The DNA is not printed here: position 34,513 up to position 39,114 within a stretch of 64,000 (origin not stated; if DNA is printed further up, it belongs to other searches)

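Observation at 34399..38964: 1433-aa fusion of two BadF/HgdC-type ATPases with 2-hydroxyacyl-CoA-dehydratase-like domains, followed by a ferredoxin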

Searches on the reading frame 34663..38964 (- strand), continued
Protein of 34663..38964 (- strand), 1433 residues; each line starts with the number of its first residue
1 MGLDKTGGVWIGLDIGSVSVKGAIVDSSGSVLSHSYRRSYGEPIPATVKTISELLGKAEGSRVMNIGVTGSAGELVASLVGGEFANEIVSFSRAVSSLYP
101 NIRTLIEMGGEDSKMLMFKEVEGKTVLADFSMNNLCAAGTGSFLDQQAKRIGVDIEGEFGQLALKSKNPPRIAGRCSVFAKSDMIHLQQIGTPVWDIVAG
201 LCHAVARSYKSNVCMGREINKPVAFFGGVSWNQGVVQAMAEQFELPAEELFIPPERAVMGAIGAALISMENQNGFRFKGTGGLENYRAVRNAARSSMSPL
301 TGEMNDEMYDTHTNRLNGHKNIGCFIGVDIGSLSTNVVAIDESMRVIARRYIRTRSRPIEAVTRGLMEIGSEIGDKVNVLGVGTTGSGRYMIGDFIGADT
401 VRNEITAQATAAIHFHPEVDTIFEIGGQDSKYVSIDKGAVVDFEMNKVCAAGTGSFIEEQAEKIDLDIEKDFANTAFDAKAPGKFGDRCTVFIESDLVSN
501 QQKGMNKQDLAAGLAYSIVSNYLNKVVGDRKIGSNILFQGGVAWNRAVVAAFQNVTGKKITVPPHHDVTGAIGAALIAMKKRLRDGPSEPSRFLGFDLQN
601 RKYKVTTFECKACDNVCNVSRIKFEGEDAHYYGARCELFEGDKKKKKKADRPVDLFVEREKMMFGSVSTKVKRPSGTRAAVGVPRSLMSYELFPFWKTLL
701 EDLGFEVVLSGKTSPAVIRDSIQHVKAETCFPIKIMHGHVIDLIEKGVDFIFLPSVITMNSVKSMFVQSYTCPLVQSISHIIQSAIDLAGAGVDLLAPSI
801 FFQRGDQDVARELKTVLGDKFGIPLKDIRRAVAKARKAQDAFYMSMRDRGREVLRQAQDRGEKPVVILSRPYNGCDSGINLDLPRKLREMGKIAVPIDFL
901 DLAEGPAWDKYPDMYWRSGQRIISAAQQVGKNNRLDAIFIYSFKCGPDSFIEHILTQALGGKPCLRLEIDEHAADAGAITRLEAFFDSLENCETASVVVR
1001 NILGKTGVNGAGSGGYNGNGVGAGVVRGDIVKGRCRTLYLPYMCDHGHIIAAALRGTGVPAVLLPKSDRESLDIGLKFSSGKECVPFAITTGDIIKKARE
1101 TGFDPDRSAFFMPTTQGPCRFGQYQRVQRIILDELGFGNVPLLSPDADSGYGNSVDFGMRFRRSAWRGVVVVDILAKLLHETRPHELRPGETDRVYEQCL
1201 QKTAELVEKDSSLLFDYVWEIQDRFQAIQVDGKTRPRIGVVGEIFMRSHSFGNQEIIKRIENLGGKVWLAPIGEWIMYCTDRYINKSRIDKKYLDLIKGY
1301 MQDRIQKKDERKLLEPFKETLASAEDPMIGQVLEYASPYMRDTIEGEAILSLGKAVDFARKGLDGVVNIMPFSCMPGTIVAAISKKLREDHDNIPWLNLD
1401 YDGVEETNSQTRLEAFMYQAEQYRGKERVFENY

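Call 30: find_encoding_contigs(protein=P0027, flank=5000, max_places=1)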
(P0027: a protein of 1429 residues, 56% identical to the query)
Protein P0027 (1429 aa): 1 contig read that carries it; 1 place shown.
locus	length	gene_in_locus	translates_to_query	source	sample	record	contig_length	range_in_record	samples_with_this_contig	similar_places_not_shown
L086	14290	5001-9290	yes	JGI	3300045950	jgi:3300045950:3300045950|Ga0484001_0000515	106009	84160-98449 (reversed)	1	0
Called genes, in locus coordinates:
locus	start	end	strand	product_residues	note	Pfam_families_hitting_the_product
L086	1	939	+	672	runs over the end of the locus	PF02463:SMC_N (weak), PF13476:AAA_23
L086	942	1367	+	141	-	PF27807:DNA_S_mod_dnd_assoc_4 (weak)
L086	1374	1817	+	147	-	-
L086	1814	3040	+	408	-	PF14072:DndB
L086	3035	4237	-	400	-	PF00155:Aminotran_1_2 (weak), PF00266:Aminotran_5, PF01041:DegT_DnrJ_EryC1 (weak)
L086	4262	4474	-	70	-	PF07927:HicA_toxin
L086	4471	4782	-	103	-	-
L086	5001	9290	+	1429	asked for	PF01869:BcrAD_BadFG, PF09989:DUF2229, PF06050:HGD-D (faint)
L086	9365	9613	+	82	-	PF00037:Fer4 (weak), PF12797:Fer4_2 (faint), PF12838:Fer4_7 (faint), PF13237:Fer4_10 (faint), PF13187:Fer4_9 (weak)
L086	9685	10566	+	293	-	PF01976:DUF116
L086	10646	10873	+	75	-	PF01106:NifU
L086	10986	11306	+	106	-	PF02699:YajC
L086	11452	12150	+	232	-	PF01966:HD (weak)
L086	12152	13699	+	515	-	PF21760:SecD_1st, PF22599:SecDF_P1_head, PF02355:SecD_SecF_C, PF03176:MMPL (faint)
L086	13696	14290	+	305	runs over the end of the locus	PF07549:Sec_GG, PF02355:SecD_SecF_C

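Call 31: find_encoding_contigs(protein=P0049, flank=5000, max_places=1)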
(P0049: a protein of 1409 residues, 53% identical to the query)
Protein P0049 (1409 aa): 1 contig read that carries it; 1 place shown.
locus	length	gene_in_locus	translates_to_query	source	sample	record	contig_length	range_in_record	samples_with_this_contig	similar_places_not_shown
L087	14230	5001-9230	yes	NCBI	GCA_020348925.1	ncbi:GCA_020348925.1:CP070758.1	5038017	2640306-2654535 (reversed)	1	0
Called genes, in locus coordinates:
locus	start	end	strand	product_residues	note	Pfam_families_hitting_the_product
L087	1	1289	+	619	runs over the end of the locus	PF02730:AFOR_N, PF01314:AFOR_C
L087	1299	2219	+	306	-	PF04976:DmsC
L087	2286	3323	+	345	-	PF00899:ThiF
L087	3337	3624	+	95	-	PF02597:ThiS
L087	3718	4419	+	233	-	PF03205:MobB, PF04060:FeS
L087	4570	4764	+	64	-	PF00037:Fer4, PF12838:Fer4_7 (weak), PF13187:Fer4_9 (weak)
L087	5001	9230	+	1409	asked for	PF01869:BcrAD_BadFG, PF09989:DUF2229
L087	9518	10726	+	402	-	PF08308:PEGA, PF11551:Omp28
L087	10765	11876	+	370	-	-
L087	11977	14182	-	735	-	-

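Call 32: find_encoding_contigs(protein=P0053, flank=5000, max_places=1)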
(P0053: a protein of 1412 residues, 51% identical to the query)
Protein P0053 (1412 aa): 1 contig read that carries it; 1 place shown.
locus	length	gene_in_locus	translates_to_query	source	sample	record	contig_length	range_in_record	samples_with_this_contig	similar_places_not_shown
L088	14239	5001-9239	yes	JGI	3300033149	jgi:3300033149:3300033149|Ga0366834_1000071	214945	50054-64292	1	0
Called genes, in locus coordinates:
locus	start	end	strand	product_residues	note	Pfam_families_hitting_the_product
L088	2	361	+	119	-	-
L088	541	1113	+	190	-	PF08534:Redoxin, PF00255:GSHPx, PF00578:AhpC-TSA, PF00085:Thioredoxin, PF13098:Thioredoxin_2, PF13905:Thioredoxin_8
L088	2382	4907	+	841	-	PF00317:Ribonuc_red_lgN, PF02867:Ribonuc_red_lgC, PF12637:TSCPD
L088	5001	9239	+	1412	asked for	PF01869:BcrAD_BadFG, PF02782:FGGY_C (faint), PF01869:BcrAD_BadFG, PF09989:DUF2229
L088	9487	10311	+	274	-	PF01976:DUF116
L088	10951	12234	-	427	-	PF12679:ABC2_membrane_2, PF12698:ABC2_membrane_3, PF01061:ABC2_membrane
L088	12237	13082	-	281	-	PF00005:ABC_tran, PF13304:AAA_21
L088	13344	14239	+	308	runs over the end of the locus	PF02445:NadA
